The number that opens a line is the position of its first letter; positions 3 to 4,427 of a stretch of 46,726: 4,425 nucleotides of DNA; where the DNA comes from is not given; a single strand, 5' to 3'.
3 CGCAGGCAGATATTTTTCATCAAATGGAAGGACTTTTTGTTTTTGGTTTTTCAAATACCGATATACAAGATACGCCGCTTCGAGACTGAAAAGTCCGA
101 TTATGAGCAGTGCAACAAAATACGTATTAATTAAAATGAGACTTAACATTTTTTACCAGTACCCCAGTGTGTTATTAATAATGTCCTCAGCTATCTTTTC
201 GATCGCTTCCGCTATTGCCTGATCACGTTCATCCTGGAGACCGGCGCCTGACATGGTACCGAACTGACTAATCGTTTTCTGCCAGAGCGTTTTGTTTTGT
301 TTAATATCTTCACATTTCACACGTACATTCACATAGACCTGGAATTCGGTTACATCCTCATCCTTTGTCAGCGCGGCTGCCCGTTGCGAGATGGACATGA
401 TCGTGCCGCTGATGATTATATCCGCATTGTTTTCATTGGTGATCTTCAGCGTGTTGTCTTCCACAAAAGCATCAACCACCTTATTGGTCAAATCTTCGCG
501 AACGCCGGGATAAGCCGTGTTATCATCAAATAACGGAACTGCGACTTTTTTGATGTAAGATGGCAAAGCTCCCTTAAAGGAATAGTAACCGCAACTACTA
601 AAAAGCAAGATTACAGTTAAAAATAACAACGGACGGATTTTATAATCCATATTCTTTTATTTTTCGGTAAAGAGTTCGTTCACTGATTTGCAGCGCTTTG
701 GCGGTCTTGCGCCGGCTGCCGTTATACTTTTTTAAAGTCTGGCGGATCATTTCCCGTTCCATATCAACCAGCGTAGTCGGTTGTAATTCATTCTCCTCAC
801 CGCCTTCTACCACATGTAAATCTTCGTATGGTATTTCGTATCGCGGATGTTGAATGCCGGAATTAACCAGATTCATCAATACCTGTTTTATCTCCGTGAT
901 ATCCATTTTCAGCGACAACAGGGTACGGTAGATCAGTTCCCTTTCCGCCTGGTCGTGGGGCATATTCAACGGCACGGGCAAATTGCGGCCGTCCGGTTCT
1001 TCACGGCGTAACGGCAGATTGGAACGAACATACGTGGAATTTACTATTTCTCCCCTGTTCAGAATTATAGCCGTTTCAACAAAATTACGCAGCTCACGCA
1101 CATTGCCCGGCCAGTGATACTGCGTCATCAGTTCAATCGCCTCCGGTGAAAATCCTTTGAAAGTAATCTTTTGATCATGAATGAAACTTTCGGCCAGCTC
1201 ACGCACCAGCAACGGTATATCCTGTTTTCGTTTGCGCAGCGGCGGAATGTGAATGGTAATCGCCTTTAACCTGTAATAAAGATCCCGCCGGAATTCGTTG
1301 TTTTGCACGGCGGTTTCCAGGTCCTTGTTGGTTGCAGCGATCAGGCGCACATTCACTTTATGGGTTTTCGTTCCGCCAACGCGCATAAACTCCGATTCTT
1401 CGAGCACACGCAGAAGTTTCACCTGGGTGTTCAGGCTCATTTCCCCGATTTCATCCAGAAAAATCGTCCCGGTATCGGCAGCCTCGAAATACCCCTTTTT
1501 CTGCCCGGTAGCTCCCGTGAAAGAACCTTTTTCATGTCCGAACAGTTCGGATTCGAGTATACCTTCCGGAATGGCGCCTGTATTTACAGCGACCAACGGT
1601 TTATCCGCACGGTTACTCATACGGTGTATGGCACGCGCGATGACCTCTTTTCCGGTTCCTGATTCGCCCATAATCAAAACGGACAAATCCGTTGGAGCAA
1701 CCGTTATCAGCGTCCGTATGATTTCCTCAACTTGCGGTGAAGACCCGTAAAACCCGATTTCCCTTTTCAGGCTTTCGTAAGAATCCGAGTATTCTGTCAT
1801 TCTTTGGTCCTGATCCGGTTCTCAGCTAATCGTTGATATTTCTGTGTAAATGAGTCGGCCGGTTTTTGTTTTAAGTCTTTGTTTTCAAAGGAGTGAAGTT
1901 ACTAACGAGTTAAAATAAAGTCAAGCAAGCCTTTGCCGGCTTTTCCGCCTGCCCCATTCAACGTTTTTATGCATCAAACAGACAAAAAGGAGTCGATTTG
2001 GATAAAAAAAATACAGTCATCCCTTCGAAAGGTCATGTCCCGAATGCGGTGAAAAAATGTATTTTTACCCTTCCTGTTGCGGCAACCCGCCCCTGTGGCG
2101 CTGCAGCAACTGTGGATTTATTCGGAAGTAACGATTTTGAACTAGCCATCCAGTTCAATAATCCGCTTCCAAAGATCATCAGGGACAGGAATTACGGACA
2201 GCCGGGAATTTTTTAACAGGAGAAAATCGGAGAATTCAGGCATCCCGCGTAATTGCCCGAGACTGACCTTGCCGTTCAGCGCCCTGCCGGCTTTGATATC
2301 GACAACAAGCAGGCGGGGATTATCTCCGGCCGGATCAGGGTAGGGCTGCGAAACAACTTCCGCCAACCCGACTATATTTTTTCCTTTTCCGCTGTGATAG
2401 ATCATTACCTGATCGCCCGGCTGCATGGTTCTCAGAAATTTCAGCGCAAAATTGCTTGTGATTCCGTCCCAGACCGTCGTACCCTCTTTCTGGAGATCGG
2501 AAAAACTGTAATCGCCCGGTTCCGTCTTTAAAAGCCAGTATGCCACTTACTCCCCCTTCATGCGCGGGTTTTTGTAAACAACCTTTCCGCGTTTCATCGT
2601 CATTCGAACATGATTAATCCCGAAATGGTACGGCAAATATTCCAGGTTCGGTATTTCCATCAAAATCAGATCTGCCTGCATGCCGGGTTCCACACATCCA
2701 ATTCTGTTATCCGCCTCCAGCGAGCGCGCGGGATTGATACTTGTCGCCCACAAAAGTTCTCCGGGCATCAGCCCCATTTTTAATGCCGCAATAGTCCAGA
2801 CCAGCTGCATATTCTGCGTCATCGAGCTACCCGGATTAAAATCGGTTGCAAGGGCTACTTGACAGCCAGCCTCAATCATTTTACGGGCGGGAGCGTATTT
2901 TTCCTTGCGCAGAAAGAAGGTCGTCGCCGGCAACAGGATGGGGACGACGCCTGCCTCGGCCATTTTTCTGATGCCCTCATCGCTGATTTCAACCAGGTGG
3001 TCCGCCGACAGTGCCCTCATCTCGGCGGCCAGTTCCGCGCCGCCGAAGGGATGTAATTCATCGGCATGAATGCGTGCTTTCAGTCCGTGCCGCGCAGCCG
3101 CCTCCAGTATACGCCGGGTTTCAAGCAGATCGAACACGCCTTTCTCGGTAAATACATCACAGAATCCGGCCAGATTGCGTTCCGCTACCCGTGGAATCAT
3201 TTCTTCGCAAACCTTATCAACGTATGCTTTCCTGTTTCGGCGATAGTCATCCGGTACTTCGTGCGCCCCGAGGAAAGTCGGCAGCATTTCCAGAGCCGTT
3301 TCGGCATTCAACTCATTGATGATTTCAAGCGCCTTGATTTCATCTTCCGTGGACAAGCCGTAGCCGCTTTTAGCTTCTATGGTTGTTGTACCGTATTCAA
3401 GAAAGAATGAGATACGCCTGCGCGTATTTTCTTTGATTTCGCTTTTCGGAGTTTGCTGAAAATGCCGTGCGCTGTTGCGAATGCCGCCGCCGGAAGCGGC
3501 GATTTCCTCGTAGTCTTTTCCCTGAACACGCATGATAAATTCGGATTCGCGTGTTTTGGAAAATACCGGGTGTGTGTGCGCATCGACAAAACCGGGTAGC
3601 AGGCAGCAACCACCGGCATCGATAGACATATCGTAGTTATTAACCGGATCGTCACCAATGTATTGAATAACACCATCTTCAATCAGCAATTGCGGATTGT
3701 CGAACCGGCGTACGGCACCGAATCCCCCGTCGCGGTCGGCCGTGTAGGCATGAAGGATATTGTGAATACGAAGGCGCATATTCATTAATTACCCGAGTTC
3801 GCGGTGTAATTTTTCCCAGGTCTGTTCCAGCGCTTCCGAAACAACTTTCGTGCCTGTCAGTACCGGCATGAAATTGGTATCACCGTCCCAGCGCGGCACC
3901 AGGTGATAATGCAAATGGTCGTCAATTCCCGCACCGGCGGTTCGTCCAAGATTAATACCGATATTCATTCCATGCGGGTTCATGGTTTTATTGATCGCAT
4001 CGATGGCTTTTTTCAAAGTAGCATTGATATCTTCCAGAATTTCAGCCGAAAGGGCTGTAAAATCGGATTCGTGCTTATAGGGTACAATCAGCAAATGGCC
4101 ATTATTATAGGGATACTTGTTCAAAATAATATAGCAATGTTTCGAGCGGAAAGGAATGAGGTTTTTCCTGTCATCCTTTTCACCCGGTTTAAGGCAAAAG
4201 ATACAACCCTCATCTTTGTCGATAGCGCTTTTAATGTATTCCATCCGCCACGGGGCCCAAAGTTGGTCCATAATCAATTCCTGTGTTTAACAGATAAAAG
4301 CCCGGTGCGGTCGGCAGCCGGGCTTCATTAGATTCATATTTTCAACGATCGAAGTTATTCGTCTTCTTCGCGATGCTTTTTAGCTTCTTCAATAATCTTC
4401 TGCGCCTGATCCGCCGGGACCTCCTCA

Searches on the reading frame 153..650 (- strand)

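Call 37: search_protein_families(library=pfam, proteins=[window:153-650:-], max_evalue=0.00001)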
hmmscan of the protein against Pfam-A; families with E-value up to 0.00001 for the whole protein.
window:153-650:- (165 aa): 1 family
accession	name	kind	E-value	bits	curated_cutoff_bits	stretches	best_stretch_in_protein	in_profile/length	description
PF04390.17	LptE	-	2.3e-17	64.2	23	1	34-160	2-117/118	Lipopolysaccharide-assembly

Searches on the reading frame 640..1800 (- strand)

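Call 37: search_protein_families(library=pfam, proteins=[window:640-1800:-], max_evalue=0.00001)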
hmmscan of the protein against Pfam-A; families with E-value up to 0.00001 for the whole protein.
window:640-1800:- (386 aa): 8 families
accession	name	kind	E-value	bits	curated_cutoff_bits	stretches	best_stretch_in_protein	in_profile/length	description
PF00158.32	Sigma54_activat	-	1.2e-71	240.2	20.2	1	18-184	2-168/168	Sigma-54 interaction domain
PF14532.12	Sigma54_activ_2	-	4.3e-22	79.3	25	1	19-188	2-138/138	Sigma-54 interaction domain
PF25601.1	AAA_lid_14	-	5.9e-22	77.7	27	1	189-262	1-74/87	AAA+ ATPase lid domain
PF02954.25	HTH_8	-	6.1e-12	45.5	22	1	344-384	2-42/42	Bacterial regulatory protein, Fis family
PF07728.20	AAA_5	-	7.6e-09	36.1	22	1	41-169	2-130/139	AAA domain (dynein-related subfamily)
PF07724.20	AAA_2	-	1.7e-08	35.1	27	1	40-170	5-136/166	AAA domain (Cdc48 subfamily)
PF18024.7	HTH_50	-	1.9e-06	27.9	27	1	346-386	10-49/50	Helix-turn-helix domain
PF01078.27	Mg_chelatase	-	6.4e-06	26.1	20.3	0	96-159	93-158/207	Magnesium chelatase, subunit ChlI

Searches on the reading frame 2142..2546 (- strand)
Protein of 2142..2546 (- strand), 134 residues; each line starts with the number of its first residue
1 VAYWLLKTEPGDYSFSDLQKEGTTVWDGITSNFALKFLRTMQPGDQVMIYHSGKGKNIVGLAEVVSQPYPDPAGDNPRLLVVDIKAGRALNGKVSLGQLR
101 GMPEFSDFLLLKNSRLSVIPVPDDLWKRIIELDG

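Call 37: search_protein_families(library=pfam, proteins=[window:2142-2546:-], max_evalue=0.00001)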
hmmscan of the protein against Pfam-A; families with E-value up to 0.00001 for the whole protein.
window:2142-2546:- (134 aa): 1 family
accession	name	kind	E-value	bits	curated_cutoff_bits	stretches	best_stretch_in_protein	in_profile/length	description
PF01878.24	EVE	-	9.9e-38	129.8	23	1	2-132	1-145/145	EVE domain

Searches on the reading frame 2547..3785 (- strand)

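Call 37: search_protein_families(library=pfam, proteins=[window:2547-3785:-], max_evalue=0.00001)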
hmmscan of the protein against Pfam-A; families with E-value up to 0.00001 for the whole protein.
window:2547-3785:- (412 aa): 2 families
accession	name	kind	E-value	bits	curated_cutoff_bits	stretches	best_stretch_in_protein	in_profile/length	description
PF01979.26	Amidohydro_1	-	3.3e-22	79.6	25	1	62-403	2-345/345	Amidohydrolase family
PF07969.17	Amidohydro_3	-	1.3e-21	78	29.7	1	111-404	151-472/472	Amidohydrolase family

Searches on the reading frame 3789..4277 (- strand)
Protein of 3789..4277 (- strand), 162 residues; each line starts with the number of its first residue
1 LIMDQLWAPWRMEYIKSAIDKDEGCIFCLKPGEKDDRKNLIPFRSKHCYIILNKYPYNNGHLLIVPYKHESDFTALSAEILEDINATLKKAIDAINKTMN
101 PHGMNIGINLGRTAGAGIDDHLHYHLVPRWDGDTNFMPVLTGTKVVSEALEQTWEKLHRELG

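Call 37: search_protein_families(library=pfam, proteins=[window:3789-4277:-], max_evalue=0.00001)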
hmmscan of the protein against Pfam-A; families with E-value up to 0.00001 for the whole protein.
window:3789-4277:- (162 aa): 3 families
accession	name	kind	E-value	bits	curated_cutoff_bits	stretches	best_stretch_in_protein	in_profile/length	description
PF01230.28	HIT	-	4e-14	53.5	21.5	1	43-129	10-95/98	HIT domain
PF04677.20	CwfJ_C_1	-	2e-08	34.6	21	1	21-99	10-85/122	Protein similar to CwfJ C-terminus 1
PF11969.13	DcpS_C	-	1.1e-06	29.5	24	1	25-127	2-100/114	Scavenger mRNA decapping enzyme C-term binding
